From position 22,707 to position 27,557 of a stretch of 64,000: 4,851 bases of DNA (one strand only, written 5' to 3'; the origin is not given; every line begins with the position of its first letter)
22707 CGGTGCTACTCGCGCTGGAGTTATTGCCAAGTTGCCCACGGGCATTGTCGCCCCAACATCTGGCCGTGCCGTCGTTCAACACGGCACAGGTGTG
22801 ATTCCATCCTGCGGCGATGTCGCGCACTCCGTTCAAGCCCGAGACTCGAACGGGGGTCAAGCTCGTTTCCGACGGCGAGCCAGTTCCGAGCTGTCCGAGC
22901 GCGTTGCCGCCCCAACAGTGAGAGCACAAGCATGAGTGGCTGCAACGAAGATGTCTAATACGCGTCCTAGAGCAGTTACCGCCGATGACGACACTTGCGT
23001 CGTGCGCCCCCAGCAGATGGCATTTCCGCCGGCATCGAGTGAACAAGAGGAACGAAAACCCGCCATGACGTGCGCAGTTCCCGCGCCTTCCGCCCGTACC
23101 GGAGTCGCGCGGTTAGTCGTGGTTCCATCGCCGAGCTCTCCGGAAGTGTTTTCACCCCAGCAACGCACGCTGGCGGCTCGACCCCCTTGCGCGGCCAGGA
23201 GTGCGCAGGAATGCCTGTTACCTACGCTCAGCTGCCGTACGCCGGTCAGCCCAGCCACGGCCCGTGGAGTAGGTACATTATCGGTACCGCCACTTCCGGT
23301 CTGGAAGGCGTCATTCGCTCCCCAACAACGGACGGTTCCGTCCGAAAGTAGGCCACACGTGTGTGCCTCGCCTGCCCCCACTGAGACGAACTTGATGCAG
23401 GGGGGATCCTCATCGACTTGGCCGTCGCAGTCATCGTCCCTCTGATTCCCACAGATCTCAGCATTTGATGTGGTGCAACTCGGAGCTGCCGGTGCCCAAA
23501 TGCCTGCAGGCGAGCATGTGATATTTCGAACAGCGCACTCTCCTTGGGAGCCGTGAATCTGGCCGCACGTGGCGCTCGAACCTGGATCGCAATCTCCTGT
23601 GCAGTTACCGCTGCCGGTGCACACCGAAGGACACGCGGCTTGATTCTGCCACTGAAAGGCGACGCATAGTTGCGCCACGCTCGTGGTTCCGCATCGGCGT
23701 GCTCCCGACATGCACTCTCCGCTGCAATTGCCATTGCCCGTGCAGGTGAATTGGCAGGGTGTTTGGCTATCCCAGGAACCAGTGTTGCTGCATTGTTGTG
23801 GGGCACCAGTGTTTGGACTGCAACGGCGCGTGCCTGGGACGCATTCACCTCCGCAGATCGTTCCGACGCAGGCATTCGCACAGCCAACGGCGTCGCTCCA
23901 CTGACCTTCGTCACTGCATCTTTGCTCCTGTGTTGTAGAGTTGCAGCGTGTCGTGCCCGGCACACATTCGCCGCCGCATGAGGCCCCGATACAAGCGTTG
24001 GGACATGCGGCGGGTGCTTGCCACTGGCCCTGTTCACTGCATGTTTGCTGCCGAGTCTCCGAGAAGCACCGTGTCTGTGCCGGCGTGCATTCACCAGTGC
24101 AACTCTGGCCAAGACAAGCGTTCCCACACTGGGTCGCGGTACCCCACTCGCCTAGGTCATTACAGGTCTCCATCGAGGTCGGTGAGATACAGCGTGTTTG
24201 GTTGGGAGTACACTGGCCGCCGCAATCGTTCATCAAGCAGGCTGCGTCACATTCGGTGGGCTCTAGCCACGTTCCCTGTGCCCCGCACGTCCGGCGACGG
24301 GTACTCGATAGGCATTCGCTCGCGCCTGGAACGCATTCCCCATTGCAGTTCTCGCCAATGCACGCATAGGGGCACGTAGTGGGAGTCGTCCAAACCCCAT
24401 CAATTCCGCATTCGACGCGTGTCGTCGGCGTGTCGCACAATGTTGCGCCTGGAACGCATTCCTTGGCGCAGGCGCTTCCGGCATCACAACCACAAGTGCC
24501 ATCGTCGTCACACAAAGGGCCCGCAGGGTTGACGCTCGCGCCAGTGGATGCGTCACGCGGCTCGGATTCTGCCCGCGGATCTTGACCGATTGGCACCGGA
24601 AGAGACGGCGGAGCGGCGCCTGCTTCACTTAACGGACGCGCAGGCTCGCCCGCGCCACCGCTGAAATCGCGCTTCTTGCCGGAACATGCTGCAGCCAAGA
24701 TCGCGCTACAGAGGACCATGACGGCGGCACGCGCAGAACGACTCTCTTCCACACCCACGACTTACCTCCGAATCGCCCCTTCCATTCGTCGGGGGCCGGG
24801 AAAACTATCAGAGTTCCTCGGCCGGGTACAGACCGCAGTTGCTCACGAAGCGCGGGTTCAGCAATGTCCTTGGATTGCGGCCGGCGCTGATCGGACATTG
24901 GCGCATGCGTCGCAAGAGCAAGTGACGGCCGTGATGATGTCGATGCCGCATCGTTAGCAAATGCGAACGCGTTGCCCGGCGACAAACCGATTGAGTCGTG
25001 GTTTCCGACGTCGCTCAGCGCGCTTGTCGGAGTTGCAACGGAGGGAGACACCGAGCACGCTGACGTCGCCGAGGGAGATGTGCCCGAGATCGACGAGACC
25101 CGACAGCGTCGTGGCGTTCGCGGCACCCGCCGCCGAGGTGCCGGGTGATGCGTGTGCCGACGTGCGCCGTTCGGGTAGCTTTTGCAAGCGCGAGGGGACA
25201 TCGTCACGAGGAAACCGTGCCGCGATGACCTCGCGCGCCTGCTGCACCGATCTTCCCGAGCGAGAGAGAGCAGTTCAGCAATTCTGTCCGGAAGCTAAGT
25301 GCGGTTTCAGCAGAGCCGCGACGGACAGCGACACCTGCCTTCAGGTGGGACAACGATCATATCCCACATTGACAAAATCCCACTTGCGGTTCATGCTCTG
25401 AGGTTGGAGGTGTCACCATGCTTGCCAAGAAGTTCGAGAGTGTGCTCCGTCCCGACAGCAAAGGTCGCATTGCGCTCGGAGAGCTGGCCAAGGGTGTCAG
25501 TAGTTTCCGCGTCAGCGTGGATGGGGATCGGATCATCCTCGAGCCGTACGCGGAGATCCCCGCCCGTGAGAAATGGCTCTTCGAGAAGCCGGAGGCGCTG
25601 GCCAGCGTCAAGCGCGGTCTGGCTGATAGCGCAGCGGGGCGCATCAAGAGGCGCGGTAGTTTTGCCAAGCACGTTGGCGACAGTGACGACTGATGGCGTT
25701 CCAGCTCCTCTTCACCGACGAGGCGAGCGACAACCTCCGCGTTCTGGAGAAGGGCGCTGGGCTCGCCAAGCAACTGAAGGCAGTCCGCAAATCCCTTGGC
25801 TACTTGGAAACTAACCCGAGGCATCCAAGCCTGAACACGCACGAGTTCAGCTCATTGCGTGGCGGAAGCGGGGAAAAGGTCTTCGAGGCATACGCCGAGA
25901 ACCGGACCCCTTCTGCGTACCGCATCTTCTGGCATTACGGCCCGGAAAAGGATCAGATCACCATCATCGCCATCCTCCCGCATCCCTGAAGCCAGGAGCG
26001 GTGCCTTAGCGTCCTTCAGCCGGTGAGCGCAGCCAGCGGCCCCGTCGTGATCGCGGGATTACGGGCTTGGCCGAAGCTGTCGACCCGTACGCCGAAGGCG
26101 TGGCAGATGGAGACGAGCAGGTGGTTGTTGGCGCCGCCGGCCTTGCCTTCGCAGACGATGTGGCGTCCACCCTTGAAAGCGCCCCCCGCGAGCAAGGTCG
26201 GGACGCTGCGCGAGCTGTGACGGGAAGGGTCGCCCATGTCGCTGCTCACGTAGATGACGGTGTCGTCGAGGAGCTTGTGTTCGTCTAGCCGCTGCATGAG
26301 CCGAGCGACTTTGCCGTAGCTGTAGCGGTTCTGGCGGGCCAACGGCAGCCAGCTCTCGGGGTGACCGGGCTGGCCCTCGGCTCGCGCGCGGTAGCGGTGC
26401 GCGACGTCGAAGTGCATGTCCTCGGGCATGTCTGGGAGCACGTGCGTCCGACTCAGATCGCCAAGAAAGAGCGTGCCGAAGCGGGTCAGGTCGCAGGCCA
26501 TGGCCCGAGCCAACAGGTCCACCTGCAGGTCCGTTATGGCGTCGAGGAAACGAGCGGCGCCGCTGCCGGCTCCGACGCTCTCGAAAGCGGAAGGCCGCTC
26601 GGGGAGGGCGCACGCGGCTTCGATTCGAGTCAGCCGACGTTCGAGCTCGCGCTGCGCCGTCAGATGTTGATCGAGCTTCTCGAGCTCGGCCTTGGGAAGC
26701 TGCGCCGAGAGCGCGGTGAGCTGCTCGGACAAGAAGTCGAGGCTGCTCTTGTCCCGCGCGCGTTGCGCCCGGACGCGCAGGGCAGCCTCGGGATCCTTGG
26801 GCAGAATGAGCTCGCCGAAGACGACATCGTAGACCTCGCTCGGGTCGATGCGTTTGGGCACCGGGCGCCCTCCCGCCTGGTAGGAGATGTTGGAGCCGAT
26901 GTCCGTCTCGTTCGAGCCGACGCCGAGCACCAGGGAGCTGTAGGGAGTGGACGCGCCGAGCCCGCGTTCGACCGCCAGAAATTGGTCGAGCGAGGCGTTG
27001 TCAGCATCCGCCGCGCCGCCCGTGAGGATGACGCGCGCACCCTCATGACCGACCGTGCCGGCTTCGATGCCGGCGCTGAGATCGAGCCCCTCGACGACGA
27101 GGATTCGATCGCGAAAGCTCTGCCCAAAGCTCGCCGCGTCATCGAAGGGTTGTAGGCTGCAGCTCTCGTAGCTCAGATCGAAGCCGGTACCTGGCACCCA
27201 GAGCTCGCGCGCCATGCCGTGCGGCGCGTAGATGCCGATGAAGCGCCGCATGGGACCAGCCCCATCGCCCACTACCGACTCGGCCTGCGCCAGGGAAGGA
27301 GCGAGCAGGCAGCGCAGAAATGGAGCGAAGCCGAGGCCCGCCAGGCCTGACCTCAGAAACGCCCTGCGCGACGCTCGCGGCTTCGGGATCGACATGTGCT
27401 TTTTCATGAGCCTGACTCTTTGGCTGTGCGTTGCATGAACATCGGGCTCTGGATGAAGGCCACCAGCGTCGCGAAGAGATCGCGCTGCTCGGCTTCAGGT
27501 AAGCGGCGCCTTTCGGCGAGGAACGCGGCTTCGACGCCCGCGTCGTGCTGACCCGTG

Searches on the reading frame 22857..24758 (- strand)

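Call 7: search_protein_families(library=pfam, proteins=[window:22857-24758:-], max_evalue=0.001)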
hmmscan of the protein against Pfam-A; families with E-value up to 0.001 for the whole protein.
window:22857-24758:- (633 aa): 4 families
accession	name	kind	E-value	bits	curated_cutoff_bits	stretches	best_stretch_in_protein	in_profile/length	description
PF25390.1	WD40_RLD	-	5.6e-21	75.7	150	1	453-588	192-327/363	RCC1-like domain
PF00415.24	RCC1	-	3.2e-13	50.5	21.7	1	473-520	1-50/50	Regulator of chromosome condensation (RCC1) repeat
PF13540.12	RCC1_2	-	3.9e-13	49.2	22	2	457-484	1-28/30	Regulator of chromosome condensation (RCC1) repeat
PF11617.13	Cu-binding_MopE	-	0.00052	20.6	27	1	431-450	12-30/30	Putative metal-binding motif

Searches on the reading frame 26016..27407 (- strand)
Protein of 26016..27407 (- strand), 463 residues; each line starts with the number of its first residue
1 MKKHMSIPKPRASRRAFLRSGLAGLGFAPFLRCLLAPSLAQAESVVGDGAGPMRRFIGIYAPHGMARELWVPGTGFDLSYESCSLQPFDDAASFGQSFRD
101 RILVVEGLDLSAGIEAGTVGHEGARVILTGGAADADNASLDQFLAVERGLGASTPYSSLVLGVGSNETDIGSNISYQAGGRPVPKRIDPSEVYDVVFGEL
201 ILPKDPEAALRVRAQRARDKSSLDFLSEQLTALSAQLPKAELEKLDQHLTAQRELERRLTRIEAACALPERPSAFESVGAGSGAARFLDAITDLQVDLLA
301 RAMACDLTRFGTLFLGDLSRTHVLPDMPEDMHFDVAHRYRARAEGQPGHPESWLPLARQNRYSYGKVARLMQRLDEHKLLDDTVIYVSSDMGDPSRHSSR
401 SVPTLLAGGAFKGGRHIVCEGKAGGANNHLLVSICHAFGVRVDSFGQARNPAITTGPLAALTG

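Call 7: search_protein_families(library=pfam, proteins=[window:26016-27407:-], max_evalue=0.001)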
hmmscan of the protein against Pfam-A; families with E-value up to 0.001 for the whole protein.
window:26016-27407:- (463 aa): 1 family
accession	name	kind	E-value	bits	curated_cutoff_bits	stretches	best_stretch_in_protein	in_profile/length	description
PF07586.16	HXXSHH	-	6.8e-48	164.3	30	1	55-341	1-288/307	Protein of unknown function (DUF1552)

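Call 101: list_cluster_members(proteins=[window:26016-27407:-, window:61951-63885:-, window:16926-18533:-, window:18533-19351:-, window:19447-20313:-, window:11794-14319:-, window:47918-48943:+, window:46011-47783:+, P0013, P0019])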
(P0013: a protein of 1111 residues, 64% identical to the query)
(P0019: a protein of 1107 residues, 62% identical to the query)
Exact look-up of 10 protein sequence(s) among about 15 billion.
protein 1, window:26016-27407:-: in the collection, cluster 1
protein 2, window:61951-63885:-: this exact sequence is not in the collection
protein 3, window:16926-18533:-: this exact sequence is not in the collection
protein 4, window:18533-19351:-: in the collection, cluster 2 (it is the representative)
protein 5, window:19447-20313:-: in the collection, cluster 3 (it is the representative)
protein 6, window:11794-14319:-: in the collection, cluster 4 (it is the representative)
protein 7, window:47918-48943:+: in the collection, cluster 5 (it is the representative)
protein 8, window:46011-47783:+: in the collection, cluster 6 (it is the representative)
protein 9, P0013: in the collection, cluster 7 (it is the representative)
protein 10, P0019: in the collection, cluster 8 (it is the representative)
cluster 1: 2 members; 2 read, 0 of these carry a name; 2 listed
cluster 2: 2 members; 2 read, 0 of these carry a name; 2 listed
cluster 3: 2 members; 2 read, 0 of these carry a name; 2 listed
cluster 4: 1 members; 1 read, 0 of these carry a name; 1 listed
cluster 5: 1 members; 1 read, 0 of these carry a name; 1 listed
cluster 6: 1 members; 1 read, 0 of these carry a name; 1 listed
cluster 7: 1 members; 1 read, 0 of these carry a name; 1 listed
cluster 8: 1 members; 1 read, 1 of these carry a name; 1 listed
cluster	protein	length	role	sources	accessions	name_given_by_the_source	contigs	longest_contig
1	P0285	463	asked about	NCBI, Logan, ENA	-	-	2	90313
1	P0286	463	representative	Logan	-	-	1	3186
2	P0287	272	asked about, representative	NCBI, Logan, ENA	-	-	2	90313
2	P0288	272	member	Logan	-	-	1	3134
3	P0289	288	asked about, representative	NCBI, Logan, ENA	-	-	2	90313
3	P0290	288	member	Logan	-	-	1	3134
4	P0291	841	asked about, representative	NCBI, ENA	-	-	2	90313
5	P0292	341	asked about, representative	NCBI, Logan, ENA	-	-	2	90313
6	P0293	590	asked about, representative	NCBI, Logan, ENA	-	-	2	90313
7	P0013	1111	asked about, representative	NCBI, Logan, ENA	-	-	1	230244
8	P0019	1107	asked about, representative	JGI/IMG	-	hypothetical protein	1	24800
